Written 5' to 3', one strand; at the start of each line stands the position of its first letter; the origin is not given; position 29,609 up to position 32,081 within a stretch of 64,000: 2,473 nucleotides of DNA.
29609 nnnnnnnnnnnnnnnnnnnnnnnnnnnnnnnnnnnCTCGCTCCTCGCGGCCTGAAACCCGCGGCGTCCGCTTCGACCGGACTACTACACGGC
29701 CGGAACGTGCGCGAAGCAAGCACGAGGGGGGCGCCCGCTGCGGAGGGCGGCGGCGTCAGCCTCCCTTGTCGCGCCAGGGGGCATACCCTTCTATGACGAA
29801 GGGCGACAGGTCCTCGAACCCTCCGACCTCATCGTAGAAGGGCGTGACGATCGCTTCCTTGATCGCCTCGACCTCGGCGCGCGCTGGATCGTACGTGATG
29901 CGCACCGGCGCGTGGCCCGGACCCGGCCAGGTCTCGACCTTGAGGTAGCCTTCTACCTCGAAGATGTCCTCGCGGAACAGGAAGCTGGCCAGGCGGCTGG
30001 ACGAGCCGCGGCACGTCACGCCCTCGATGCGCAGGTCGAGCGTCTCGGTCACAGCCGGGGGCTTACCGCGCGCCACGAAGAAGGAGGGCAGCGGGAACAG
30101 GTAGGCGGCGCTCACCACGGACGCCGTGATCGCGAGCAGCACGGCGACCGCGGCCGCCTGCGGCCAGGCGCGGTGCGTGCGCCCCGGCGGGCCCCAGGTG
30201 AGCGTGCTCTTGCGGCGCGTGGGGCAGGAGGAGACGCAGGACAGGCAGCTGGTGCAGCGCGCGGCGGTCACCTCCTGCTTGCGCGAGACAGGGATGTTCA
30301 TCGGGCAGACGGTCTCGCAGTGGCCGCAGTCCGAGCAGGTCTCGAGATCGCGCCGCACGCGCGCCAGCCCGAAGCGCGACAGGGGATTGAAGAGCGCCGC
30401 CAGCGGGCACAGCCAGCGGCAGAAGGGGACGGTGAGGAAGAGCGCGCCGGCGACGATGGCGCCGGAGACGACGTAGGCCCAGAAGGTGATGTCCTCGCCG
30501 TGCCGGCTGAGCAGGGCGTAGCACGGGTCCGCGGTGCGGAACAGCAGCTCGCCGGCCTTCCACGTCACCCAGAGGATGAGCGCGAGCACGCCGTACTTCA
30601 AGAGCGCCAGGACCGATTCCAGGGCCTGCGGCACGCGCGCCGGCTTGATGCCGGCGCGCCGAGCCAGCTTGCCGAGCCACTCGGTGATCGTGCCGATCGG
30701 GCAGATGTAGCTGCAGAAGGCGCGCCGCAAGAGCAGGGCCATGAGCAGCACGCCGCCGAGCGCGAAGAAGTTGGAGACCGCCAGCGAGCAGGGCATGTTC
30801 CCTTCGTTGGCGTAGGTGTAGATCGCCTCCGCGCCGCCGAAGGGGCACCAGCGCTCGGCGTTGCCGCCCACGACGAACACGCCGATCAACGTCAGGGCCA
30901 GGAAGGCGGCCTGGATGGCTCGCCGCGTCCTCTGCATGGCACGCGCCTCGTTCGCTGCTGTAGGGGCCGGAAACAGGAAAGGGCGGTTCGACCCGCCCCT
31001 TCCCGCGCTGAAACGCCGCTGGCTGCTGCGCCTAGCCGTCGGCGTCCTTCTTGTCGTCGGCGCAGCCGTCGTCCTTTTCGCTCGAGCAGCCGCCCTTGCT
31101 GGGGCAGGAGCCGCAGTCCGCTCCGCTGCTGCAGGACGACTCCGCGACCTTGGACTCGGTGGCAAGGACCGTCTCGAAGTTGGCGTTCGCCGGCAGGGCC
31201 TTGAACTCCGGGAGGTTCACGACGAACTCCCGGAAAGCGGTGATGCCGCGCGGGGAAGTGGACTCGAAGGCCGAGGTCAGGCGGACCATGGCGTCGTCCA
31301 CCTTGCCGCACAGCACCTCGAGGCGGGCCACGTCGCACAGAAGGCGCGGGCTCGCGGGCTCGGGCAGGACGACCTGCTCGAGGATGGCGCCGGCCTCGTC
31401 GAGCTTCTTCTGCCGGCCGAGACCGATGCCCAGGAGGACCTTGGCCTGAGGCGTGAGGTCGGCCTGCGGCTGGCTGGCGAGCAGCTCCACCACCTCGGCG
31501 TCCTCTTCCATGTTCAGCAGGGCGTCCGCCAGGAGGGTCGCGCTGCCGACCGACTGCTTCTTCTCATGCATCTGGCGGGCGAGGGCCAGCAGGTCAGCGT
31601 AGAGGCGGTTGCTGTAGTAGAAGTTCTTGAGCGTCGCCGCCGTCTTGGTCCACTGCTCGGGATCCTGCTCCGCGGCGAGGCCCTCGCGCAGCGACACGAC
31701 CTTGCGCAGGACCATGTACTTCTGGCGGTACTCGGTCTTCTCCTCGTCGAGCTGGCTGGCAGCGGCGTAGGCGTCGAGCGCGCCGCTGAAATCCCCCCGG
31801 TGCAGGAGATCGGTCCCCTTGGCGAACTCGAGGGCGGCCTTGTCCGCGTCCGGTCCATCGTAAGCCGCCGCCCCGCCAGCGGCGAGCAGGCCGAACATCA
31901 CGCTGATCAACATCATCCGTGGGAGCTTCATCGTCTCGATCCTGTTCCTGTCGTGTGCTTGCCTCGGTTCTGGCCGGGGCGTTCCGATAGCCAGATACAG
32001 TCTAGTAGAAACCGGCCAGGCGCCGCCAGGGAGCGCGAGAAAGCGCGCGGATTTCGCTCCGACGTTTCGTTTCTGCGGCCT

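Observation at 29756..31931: NapH/CcoG-like polyferredoxin ending in an HMA-like domain, paired with a secreted protein carrying a CxxC-rich acidic tail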

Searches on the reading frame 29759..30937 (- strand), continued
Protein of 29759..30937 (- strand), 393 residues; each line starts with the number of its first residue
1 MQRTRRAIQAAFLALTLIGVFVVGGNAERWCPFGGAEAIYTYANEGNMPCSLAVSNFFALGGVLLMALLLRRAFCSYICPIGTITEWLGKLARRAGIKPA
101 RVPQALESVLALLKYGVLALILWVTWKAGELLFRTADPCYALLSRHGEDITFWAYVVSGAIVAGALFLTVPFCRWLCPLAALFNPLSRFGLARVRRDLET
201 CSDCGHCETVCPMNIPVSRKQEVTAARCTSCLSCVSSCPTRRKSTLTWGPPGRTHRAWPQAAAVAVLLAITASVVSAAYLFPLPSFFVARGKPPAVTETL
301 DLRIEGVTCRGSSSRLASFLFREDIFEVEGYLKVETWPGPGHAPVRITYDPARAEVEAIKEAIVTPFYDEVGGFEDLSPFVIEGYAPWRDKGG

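Call 71: search_protein_families(library=ncbifam, proteins=[L069:2874-3710:+, L069:3487-5934:+, L044:394-1212:+, L044:1232-3583:+], max_evalue=0.00001)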
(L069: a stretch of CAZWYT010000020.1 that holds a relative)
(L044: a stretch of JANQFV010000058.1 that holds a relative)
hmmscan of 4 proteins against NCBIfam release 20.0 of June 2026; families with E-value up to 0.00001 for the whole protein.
L069:2874-3710:+ (279 aa): 185 families (the best 25 are shown)
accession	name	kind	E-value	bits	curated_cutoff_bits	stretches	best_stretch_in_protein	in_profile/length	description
TIGR01188.1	drrA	subfamily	7.9e-63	212.5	312.45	1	48-261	6-219/302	daunorubicin resistance ABC transporter, ATP-binding protein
TIGR03522.1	GldA_ABC_ATP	equivalog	8.3e-53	179.8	402.6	1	31-262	3-228/301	gliding motility-associated ABC transporter ATP-binding subunit GldA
NF010060.0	PRK13537.1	equivalog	5.7e-50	170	521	1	29-260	14-241/314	nodulation factor ABC transporter ATP-binding protein NodI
NF033858.1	ABC2_perm_RbbA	equivalog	1.7e-49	168.6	1050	1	28-270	264-501/909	ribosome-associated ATPase/putative transporter RbbA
TIGR03864.1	PQQ_ABC_ATP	hypoth_equivalog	9.4e-48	162.7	302.25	1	46-269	12-235/236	ABC transporter, ATP-binding subunit, PQQ-dependent alcohol dehydrogenase system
TIGR03740.1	galliderm_ABC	subfamily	6.4e-44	150.3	309.75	1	46-251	11-209/223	lantibiotic protection ABC transporter ATP-binding subunit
NF010059.0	PRK13536.1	equivalog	6.8e-43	146.7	549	1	46-261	54-270/342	nodulation factor ABC transporter ATP-binding protein NodI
TIGR01288.1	nodI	equivalog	1.4e-41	142.5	424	1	47-260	16-230/303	nodulation factor ABC transporter ATP-binding protein NodI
TIGR04406.1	LPS_export_lptB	equivalog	3.3e-40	137.9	240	1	34-257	5-226/239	LPS export ABC transporter ATP-binding protein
NF040933.2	ABC_arch_GlcV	equivalog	2.2e-37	128.8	450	1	30-248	2-224/357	glucose ABC transporter ATP-binding protein GlcV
TIGR01189.1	ccmA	equivalog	5e-37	127.5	131.6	1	47-231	12-192/198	heme ABC exporter ATP-binding protein CcmA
TIGR03375.1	type_I_sec_LssB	subfamily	3.7e-36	124.7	693.1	1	45-253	477-688/696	type I secretion system permease/ATPase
TIGR04521.1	ECF_ATPase_2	equivalog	9.1e-36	123.4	330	1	31-253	1-232/279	energy-coupling factor transporter ATPase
TIGR01186.1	proV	subfamily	3.2e-35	121.9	326.6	1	47-249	5-213/363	betaine/proline/choline family ABC transporter ATP-binding protein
NF040840.2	tungstate_WtpC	equivalog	5.9e-35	121.1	440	1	30-251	1-216/347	tungstate ABC transporter ATP-binding protein WtpC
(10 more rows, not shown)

L069:3487-5934:+ (816 aa): 2 families
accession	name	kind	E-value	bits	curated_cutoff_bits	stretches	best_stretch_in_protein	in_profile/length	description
NF041647.1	ABC_perm_CPBP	equivalog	5e-184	613.6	435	1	71-753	1-634/636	ABC transporter permease subunit/CPBP intramembrane protease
NF040589.1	CPBP_Synerg_MrtS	equivalog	1.7e-06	28.3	130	1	665-746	76-160/170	Synerg-CTERM system glutamic-type intramembrane protease MrtS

L044:394-1212:+ (273 aa): 184 families (the best 25 are shown)
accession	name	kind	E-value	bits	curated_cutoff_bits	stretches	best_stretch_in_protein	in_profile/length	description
TIGR01188.1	drrA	subfamily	3.2e-65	220.4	312.45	1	38-253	6-221/302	daunorubicin resistance ABC transporter, ATP-binding protein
TIGR03522.1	GldA_ABC_ATP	equivalog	9.6e-56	189.4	402.6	1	21-252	3-228/301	gliding motility-associated ABC transporter ATP-binding subunit GldA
NF033858.1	ABC2_perm_RbbA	equivalog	4.7e-52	177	1050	1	19-262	265-503/909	ribosome-associated ATPase/putative transporter RbbA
TIGR03864.1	PQQ_ABC_ATP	hypoth_equivalog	8.7e-50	169.4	302.25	1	36-259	12-235/236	ABC transporter, ATP-binding subunit, PQQ-dependent alcohol dehydrogenase system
NF010060.0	PRK13537.1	equivalog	3.5e-49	167.4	521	1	36-245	26-235/314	nodulation factor ABC transporter ATP-binding protein NodI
NF010059.0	PRK13536.1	equivalog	8.4e-47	159.6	549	1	19-243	42-261/342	nodulation factor ABC transporter ATP-binding protein NodI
TIGR03740.1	galliderm_ABC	subfamily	2e-44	151.9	309.75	1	25-241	5-209/223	lantibiotic protection ABC transporter ATP-binding subunit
TIGR01288.1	nodI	equivalog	1.9e-42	145.3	424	1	36-241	15-220/303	nodulation factor ABC transporter ATP-binding protein NodI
TIGR04406.1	LPS_export_lptB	equivalog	6e-42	143.6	240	1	23-242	4-221/239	LPS export ABC transporter ATP-binding protein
NF040933.2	ABC_arch_GlcV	equivalog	7.8e-41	140.1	450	1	21-252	3-238/357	glucose ABC transporter ATP-binding protein GlcV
TIGR04521.1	ECF_ATPase_2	equivalog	1.7e-40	138.8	330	1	21-244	1-233/279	energy-coupling factor transporter ATPase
TIGR03375.1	type_I_sec_LssB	subfamily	5.1e-40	137.4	693.1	1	9-240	454-685/696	type I secretion system permease/ATPase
NF040840.2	tungstate_WtpC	equivalog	3e-39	135.3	440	1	39-241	14-216/347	tungstate ABC transporter ATP-binding protein WtpC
TIGR01189.1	ccmA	equivalog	4.8e-38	130.8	131.6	1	37-219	12-190/198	heme ABC exporter ATP-binding protein CcmA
TIGR01186.1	proV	subfamily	3.6e-37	128.3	326.6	1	37-235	5-209/363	betaine/proline/choline family ABC transporter ATP-binding protein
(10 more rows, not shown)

L044:1232-3583:+ (784 aa): 3 families
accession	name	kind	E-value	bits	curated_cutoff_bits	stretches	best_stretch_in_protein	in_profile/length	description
NF041647.1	ABC_perm_CPBP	equivalog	6.8e-192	639.6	435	1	45-725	1-634/636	ABC transporter permease subunit/CPBP intramembrane protease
NF040589.1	CPBP_Synerg_MrtS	equivalog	3.5e-07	30.6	130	1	640-718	79-160/170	Synerg-CTERM system glutamic-type intramembrane protease MrtS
TIGR03008.1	pepcterm_CAAX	equivalog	3.3e-06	27.1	81.05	0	641-722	124-210/222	CAAX prenyl protease-related protein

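Call 75: list_cluster_members(proteins=[window:29759-30937:-, P0121])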
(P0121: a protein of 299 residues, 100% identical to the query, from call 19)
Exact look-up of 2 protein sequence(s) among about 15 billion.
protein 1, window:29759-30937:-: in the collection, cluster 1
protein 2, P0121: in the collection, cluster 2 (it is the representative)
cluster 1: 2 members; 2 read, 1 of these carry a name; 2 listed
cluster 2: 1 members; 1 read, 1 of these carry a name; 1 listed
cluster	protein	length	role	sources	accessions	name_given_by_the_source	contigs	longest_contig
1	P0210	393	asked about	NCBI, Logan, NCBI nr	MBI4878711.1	MAG: 4Fe-4S binding protein [Planctomycetes bacterium] | 4Fe-4S binding protein [Planctomycetota bacterium]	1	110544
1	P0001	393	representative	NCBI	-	-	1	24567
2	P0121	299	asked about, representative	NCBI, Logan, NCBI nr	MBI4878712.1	MAG: hypothetical protein HY812_03505 [Planctomycetes bacterium] | hypothetical protein [Planctomycetota bacterium]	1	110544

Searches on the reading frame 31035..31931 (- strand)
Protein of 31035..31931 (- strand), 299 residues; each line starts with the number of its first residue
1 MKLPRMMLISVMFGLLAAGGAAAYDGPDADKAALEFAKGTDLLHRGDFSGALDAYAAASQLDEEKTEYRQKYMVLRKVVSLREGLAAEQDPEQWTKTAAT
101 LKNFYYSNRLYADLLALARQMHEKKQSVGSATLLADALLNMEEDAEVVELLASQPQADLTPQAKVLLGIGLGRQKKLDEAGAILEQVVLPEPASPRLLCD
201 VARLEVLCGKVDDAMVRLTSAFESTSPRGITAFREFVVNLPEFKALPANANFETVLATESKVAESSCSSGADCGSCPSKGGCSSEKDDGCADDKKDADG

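Call 3: search_protein_families(library=pfam, proteins=[window:31035-31931:-], max_evalue=0.01)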
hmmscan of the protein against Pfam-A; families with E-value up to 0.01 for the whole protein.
seq(299 aa): 4 families
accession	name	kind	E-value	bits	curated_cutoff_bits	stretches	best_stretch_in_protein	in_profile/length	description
PF14559.12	TPR_19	-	1.1e-05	26.1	25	0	174-220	4-50/68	Tetratricopeptide repeat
PF13371.12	TPR_9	-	0.0011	19.4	35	0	173-221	7-55/73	Tetratricopeptide repeat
PF12895.13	ANAPC3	-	0.0012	19.5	27.2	1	108-186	2-81/82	Anaphase-promoting complex, cyclosome, subunit 3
PF07719.23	TPR_2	-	0.0097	16.4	27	0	36-63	5-32/34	Tetratricopeptide repeat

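Call 6: search_protein_families(library=ncbifam, proteins=[window:31035-31931:-], max_evalue=0.01)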
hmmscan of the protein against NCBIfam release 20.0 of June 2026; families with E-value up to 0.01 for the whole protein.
seq(299 aa): 1 family
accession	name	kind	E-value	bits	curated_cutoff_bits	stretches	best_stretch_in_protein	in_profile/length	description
TIGR02917.1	PEP_TPR_lipo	equivalog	0.0021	16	312.2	0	131-219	93-183/899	XrtA/PEP-CTERM system TPR-repeat protein PrsT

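Call 19: find_homologous_proteins(query=window:31035-31931:-)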
Query seq(299 aa) (299 aa): 32 proteins with E <= 0.001 among 8000 candidates.
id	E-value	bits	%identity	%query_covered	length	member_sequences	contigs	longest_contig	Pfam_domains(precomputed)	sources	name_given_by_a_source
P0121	6.5e-190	647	100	100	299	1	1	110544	-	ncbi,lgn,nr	ncbi:MAG: hypothetical protein HY812_03505 [Planctomycetes bacterium]|nr:hypothetical protein [Planc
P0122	1.0e-159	548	84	100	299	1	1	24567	-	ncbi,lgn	-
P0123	2.9e-75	271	49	83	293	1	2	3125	PF14559.13,PF13432.13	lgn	-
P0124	8.1e-70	253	45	94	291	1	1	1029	-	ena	-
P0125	5.3e-59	218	49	73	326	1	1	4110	PF14559.13,PF13432.13,PF13428.13,PF07719.24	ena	-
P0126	1.0e-58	217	42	95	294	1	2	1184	-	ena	-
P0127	3.0e-58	215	44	84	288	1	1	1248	PF13428.13,PF07719.24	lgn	-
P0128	1.5e-56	210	39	95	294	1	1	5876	-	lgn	-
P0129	4.1e-55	205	40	89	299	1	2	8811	PF07721.21,PF12895.14,PF13424.13,PF13176.13,PF13432.13,PF13428.13,PF13181.13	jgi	-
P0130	1.7e-54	203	41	93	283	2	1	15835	PF07721.21,PF14559.13,PF12895.14,PF13424.13,PF13432.13,PF13428.13,PF07719.24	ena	-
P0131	9.1e-53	197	41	85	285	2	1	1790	PF12895.14,PF13424.13,PF13432.13,PF13428.13,PF07719.24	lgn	-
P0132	2.8e-52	196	38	96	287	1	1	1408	PF14559.13,PF13424.13,PF13432.13,PF13428.13,PF07719.24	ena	-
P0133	6.6e-51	191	41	87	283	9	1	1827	PF07721.21,PF14559.13,PF12895.14,PF13424.13,PF13432.13,PF13428.13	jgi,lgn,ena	-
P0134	2.2e-50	190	43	83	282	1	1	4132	PF12895.14,PF07719.24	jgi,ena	-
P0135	3.1e-48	183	41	89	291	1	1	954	-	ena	-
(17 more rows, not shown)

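Call 23: find_encoding_contigs(protein=P0121, flank=10000, max_places=1)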
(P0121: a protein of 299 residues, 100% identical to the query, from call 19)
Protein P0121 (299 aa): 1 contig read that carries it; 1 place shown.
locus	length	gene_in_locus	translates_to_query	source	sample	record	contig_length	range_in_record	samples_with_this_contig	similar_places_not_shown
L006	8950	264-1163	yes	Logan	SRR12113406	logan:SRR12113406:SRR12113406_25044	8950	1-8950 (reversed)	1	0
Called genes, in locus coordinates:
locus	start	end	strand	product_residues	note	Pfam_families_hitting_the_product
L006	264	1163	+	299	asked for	-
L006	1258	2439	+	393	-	PF12801:Fer4_5, PF00037:Fer4 (faint), PF12837:Fer4_6 (faint), PF12838:Fer4_7 (faint), PF13183:Fer4_8 (faint), PF13187:Fer4_9 (faint), PF13237:Fer4_10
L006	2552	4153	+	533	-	PF13231:PMT_2 (weak)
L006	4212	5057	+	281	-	PF05359:DUF748, PF05170:AsmA (weak)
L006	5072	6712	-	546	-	PF13231:PMT_2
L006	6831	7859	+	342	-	PF13186:SPASM, PF04055:Radical_SAM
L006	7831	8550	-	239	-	PF00561:Abhydrolase_1 (weak), PF12146:Hydrolase_4 (faint), PF12697:Abhydrolase_6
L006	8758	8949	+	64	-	?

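Call 62: search_solved_structures(query=A3, max_evalue=1, show_alignments=0)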
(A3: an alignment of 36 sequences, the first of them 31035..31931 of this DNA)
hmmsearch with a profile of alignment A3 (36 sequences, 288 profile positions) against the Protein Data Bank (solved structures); distinct sequences matched with E-value up to 1: 110 (the best 60 are shown).
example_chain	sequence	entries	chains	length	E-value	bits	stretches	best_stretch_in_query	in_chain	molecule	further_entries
9qhb_A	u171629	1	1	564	1.6e-26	96.4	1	26-66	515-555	Engineered tetratricopeptide repeat protein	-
8bu0_A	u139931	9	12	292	4e-19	72.1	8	26-62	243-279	Consensus tetratricopeptide repeat protein | Crystal structure of an 8-repeat consensus TPR superhelix with Zinc. | Monomer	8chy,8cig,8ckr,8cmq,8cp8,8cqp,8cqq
9qhc_A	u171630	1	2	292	9.4e-16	61.1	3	26-62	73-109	Engineered tetratricopeptide repeat protein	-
8ch0_A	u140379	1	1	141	4.7e-11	45.7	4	26-62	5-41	Consensus tetratricopeptide repeat protein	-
2fo7_A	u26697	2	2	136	7.5e-11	45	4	25-62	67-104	SYNTHETIC CONSENSUS TPR PROTEIN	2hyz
1na0_A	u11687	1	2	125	2.7e-10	43.2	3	25-66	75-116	designed protein CTPR3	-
6vl6_A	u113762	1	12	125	8.4e-10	41.6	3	24-62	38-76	T33_dn2A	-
8ump_A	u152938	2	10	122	9.1e-10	41.5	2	24-62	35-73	T33-ml35-redesigned-TPR-domain-fold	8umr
3kd7_A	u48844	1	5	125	5.5e-09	38.9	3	26-66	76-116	CTPR390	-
5hrz_A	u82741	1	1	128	6.3e-09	38.7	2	25-66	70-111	TPR domain protein 1na0C3_3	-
7kw7_E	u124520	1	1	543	1.4e-08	37.5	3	25-117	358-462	Stress-induced-phosphoprotein 1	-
7obi_A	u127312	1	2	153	5.2e-08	35.7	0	30-65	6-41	CTPR-rv4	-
4gco_A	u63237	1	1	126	5.4e-08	35.6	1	23-82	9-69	Protein STI-1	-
6xt9_D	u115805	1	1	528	7.9e-08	35.1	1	132-212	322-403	Bardet-Biedl syndrome 4 protein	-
6vfh_A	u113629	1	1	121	9.9e-08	34.8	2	25-66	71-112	T33_dn10A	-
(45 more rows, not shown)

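Call 63: search_protein_families(library=pfam, alignment_id=A3, max_evalue=0.01)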
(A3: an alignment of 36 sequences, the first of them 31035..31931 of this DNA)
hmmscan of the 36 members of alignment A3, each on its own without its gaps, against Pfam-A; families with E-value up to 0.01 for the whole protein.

A. member 1, window:31035-31931:- (299 aa): 4 families
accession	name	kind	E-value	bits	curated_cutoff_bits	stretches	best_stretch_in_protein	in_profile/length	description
PF14559.12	TPR_19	-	1.1e-05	26.1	25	0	174-220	4-50/68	Tetratricopeptide repeat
PF13371.12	TPR_9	-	0.0011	19.4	35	0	173-221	7-55/73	Tetratricopeptide repeat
PF12895.13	ANAPC3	-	0.0012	19.5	27.2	1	108-186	2-81/82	Anaphase-promoting complex, cyclosome, subunit 3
PF07719.23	TPR_2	-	0.0097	16.4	27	0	36-63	5-32/34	Tetratricopeptide repeat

B. families by the number of members that match (of 36 scanned): 28 families (the first 25 are shown)
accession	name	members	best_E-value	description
PF07719.23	TPR_2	30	6.5e-11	Tetratricopeptide repeat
PF14559.12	TPR_19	29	5.4e-12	Tetratricopeptide repeat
PF12895.13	ANAPC3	28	1.4e-08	Anaphase-promoting complex, cyclosome, subunit 3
PF13428.12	TPR_14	25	6.9e-08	Tetratricopeptide repeat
PF13424.12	TPR_12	24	4.3e-10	Tetratricopeptide repeat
PF13432.12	TPR_16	22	8.8e-09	Tetratricopeptide repeat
PF13181.12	TPR_8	18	1.2e-08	Tetratricopeptide repeat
PF07721.20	TPR_4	18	1e-07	Tetratricopeptide repeat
PF00515.34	TPR_1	17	4.1e-08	Tetratricopeptide repeat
PF13174.12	TPR_6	10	1e-05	Tetratricopeptide repeat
PF13414.12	TPR_11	9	1.3e-06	TPR repeat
PF13176.12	TPR_7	8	9.1e-06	Tetratricopeptide repeat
PF13371.12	TPR_9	6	2e-05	Tetratricopeptide repeat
PF09976.15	TPR_21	6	0.00033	Tetratricopeptide repeat-like domain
PF13431.12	TPR_17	4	0.00022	Tetratricopeptide repeat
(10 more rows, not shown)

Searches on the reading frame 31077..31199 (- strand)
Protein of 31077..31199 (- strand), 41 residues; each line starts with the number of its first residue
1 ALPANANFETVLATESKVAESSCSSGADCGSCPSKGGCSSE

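Call 60: find_homologous_proteins(query=A5, max_evalue=10)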
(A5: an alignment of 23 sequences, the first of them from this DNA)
Query A5 (23 sequences) (41 aa, profile of the alignment): 2 proteins with E <= 10 among 95 candidates.
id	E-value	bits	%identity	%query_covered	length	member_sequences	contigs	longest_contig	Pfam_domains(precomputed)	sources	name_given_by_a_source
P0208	2.8e-11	60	62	71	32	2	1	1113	-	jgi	jgi:hypothetical protein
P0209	1.2e-3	36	58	59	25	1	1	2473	-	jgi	jgi:hypothetical protein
